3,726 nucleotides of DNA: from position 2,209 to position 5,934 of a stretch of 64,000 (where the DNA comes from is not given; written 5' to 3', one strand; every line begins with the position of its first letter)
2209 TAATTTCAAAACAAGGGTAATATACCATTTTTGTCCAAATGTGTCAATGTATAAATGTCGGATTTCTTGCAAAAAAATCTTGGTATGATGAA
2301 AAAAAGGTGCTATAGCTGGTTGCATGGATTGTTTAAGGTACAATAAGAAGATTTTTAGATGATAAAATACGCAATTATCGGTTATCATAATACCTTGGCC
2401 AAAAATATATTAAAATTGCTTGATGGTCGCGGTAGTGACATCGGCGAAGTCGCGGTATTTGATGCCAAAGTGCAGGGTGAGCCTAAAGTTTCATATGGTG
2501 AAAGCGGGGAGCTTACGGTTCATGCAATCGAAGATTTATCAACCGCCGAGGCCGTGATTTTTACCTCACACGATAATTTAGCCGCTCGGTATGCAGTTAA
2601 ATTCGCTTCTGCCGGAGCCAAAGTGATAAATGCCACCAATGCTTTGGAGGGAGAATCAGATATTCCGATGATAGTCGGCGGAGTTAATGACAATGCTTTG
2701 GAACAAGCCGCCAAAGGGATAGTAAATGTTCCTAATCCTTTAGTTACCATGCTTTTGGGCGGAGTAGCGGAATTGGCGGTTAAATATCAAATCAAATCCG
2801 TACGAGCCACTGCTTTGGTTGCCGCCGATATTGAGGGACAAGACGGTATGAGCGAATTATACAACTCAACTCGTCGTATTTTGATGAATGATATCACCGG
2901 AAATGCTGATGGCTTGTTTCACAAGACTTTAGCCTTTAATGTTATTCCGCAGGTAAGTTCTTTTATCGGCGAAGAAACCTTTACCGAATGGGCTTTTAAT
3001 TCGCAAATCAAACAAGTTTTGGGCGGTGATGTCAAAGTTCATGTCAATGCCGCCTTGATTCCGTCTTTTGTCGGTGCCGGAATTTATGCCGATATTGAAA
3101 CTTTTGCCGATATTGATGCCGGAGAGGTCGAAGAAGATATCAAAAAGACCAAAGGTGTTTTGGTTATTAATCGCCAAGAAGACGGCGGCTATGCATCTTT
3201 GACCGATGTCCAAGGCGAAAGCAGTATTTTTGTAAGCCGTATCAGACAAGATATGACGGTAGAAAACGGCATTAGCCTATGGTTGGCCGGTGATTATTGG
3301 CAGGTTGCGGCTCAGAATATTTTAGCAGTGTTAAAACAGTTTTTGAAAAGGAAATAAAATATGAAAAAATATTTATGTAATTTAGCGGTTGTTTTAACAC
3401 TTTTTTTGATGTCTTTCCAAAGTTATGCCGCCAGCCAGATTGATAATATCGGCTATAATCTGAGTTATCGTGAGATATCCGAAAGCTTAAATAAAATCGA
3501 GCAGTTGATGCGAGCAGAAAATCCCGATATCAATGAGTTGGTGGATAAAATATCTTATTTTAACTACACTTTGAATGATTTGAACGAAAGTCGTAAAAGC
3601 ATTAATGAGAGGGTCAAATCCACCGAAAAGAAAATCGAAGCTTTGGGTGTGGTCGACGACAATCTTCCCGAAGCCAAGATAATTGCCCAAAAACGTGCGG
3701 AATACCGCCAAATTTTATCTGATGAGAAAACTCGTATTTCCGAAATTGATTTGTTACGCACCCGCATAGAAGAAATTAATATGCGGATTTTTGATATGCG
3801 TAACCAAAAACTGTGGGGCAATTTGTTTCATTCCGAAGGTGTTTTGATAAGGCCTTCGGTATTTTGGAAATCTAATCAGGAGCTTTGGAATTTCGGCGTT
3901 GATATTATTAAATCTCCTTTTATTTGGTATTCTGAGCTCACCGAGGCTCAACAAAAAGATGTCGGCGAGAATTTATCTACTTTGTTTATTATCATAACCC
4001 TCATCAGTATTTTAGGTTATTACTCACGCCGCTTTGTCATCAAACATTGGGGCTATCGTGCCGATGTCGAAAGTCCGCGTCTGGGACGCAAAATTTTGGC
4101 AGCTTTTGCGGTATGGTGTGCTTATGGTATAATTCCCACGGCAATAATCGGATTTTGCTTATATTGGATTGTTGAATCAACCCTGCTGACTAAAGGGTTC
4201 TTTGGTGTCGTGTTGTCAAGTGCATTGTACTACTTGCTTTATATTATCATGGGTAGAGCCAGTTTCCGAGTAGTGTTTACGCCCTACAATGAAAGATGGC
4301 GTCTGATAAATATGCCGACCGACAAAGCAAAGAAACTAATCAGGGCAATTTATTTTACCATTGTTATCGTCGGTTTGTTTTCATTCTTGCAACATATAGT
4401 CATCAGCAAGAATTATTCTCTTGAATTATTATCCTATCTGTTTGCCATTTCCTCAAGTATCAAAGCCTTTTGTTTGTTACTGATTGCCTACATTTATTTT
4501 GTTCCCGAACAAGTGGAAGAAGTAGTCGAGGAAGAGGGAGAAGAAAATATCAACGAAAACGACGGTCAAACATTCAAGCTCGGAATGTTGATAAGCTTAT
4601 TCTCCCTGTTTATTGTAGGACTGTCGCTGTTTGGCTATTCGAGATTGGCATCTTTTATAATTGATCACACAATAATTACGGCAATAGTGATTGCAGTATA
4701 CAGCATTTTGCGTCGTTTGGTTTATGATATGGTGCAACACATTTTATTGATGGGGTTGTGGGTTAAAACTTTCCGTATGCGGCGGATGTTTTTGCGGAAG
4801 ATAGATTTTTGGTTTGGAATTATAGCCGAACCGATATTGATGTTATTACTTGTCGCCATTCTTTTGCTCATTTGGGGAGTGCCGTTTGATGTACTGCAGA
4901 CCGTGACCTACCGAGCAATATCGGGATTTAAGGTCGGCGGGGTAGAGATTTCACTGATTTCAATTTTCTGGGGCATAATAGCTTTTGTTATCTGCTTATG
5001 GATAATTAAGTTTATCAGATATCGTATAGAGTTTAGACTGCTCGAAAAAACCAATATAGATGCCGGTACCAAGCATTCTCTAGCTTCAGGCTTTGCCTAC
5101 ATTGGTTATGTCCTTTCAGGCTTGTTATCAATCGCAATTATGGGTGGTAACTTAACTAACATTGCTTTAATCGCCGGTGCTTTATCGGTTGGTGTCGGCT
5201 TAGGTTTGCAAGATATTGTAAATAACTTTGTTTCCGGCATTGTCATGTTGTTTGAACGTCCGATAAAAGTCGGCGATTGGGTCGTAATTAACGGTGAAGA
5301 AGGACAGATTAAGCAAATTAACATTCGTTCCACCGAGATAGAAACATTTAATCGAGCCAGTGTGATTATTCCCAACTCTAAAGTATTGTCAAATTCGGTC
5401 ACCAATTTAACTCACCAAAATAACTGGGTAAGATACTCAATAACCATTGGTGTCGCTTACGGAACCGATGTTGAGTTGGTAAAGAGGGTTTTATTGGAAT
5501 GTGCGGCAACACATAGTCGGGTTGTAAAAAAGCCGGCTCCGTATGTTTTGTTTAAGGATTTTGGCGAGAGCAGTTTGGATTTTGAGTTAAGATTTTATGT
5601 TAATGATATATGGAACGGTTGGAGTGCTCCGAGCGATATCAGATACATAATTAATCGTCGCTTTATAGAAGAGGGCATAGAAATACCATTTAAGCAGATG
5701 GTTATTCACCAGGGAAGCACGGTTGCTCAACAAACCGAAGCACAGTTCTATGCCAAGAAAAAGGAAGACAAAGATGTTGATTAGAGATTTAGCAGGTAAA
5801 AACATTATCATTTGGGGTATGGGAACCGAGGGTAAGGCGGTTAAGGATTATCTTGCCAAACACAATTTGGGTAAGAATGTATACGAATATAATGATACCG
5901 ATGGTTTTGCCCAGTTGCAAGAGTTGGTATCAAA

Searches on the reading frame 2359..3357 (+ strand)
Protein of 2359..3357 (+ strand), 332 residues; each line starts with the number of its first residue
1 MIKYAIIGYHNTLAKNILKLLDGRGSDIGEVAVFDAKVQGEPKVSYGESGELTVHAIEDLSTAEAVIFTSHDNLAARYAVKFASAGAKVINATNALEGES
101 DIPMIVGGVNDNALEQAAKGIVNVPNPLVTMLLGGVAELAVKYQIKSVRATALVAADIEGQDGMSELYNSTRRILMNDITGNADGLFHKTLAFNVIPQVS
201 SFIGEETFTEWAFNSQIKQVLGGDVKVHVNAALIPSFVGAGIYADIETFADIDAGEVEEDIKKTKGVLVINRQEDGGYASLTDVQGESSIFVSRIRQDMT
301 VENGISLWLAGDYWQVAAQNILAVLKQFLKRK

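Call 42: search_protein_families(library=pfam, proteins=[window:2359-3357:+], max_evalue=0.00001)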
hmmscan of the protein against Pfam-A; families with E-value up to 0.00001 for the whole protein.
window:2359-3357:+ (332 aa): 2 families
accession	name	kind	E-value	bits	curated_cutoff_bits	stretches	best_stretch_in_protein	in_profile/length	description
PF02774.23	Semialdhyde_dhC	-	3.2e-13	50.7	26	1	143-312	9-180/184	Semialdehyde dehydrogenase, dimerisation domain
PF01118.30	Semialdhyde_dh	-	1.6e-06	28.9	26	1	5-117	3-121/121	Semialdehyde dehydrogenase, NAD binding domain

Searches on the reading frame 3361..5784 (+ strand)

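Call 42: search_protein_families(library=pfam, proteins=[window:3361-5784:+], max_evalue=0.00001)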
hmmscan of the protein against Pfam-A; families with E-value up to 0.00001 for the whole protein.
window:3361-5784:+ (807 aa): 2 families
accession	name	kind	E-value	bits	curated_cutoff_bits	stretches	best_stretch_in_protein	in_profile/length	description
PF00924.24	MS_channel_2nd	-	1.2e-23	83.4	20.2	1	618-685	1-68/68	Mechanosensitive ion channel, beta-domain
PF21082.3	MS_channel_3rd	-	5.8e-19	68.8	21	1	694-775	3-88/88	Mechanosensitive ion channel MscS, C-terminal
